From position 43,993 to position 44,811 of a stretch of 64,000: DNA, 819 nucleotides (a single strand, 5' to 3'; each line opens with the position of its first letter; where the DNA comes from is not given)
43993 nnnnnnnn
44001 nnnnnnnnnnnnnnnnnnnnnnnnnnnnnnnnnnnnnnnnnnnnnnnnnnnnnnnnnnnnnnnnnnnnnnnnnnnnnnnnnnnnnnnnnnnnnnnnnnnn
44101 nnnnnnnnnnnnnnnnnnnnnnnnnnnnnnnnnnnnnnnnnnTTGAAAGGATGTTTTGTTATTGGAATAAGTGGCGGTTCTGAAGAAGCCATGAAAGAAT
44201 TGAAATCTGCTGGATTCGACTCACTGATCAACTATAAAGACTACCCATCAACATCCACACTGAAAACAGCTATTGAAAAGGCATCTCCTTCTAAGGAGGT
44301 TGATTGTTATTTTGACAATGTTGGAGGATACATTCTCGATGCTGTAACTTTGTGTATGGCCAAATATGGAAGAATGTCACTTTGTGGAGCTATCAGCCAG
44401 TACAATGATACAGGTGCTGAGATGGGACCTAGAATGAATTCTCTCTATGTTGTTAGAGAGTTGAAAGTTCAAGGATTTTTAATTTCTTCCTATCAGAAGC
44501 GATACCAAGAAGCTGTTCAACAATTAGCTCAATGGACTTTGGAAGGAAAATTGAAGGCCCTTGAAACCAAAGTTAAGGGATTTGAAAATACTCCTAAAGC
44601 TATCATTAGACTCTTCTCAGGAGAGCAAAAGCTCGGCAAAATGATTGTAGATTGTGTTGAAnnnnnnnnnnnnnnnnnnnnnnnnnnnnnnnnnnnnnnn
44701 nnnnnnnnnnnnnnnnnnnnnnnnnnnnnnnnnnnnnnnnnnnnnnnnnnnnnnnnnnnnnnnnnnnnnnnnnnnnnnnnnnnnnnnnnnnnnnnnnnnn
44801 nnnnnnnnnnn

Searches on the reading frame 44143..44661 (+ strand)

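Call 45: search_protein_families(library=pfam, proteins=[window:44143-44661:+], max_evalue=0.001)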
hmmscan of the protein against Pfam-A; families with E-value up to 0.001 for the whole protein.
window:44143-44661:+ (173 aa): 2 families
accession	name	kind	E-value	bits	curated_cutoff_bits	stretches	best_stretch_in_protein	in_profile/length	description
PF00107.32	ADH_zinc_N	-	3.3e-14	53.4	31.8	1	2-129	13-128/129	Zinc-binding dehydrogenase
PF13602.12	ADH_zinc_N_2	-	7.5e-11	43.5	27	1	24-169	2-134/134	Zinc-binding dehydrogenase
